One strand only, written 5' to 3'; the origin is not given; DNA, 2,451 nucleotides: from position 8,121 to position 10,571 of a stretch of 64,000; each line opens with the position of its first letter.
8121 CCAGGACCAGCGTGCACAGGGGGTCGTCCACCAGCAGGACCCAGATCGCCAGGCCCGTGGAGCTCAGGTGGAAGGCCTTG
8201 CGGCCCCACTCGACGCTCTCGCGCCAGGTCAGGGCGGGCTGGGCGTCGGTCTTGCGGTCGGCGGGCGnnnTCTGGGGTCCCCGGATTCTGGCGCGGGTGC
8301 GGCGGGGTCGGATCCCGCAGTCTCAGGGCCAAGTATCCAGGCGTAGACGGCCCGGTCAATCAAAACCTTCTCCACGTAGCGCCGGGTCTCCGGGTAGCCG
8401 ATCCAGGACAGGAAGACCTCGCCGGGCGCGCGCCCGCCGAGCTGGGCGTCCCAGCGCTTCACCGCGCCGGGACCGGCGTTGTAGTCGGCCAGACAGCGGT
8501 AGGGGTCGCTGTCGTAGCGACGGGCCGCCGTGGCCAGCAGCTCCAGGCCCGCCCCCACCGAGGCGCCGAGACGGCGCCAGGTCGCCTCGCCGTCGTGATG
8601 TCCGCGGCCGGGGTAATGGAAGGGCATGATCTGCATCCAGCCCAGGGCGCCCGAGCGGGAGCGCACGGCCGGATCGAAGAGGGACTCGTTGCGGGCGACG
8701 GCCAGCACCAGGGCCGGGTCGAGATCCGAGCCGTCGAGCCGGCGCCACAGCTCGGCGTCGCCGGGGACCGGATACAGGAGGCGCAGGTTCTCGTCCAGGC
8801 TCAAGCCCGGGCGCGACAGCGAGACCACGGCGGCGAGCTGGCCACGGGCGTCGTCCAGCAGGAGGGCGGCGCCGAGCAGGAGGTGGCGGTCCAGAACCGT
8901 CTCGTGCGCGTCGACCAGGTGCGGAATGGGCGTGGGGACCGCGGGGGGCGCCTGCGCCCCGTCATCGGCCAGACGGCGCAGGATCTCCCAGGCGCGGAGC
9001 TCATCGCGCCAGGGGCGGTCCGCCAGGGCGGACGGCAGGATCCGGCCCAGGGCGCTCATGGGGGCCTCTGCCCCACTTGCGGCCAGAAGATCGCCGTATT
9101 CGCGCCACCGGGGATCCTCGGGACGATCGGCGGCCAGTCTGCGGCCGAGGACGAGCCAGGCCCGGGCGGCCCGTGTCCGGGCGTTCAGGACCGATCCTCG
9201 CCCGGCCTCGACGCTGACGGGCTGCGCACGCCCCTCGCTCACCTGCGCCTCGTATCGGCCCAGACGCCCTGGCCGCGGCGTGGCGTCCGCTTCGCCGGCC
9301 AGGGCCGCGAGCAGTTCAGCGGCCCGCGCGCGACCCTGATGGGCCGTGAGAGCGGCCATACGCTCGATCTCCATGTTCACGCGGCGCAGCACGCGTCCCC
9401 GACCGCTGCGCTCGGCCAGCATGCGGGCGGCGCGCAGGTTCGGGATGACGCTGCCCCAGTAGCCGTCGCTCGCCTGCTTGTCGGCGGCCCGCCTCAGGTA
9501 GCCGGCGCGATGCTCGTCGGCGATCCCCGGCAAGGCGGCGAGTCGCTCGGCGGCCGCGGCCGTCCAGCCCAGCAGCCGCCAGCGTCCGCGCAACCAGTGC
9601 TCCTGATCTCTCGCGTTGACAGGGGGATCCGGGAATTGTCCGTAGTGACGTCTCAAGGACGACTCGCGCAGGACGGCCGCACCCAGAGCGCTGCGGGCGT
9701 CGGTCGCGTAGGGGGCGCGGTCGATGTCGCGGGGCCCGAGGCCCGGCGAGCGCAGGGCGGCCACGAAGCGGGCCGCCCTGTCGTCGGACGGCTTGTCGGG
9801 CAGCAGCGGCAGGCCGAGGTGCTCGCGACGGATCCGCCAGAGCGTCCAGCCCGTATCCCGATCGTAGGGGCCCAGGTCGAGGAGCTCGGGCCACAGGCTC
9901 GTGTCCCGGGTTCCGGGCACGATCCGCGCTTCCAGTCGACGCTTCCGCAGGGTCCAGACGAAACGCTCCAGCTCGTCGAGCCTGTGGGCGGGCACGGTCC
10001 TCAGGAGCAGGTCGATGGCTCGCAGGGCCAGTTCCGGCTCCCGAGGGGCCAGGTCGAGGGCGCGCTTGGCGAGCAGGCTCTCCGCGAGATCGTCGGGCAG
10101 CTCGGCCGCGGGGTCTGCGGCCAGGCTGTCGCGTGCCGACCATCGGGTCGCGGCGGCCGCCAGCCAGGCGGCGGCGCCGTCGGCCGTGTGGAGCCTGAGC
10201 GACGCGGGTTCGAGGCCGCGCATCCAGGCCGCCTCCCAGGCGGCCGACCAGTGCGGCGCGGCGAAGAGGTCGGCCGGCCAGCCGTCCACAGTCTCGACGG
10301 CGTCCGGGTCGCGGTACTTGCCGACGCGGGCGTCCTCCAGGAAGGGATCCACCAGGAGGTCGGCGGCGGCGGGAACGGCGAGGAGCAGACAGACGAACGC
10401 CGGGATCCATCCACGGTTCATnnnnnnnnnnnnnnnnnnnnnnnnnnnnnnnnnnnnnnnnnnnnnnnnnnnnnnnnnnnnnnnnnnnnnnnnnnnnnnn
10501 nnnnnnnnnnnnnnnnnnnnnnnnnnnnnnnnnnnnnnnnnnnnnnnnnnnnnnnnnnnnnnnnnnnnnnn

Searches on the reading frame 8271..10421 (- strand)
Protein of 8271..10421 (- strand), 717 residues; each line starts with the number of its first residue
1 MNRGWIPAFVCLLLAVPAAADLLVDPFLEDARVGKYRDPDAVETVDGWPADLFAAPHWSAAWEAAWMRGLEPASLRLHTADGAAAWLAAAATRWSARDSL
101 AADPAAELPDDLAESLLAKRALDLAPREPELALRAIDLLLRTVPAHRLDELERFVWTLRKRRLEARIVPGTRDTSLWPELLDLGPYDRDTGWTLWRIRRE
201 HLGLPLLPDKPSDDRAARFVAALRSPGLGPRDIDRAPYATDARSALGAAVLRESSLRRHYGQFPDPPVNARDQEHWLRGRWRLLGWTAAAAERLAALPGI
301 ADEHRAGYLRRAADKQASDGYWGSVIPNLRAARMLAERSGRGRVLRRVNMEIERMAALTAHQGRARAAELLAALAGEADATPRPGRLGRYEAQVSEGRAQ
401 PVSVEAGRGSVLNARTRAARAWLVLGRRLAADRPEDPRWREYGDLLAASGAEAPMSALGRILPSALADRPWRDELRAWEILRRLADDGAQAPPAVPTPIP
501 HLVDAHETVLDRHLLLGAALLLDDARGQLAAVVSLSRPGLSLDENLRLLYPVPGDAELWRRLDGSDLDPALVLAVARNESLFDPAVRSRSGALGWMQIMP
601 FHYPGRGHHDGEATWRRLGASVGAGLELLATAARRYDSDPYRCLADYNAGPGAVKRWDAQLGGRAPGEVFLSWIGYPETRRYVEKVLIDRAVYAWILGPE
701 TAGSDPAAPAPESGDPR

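Call 25: search_protein_families(library=pfam, proteins=[window:8271-10421:-], max_evalue=0.001)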
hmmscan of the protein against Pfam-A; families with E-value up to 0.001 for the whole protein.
seq(717 aa): 1 family
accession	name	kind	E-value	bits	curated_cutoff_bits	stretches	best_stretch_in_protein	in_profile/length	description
PF01464.25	SLT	-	4.1e-18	65.5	21.3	1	566-662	11-109/117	Transglycosylase SLT domain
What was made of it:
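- Checked: The two other SLT genes are also real (call 25):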
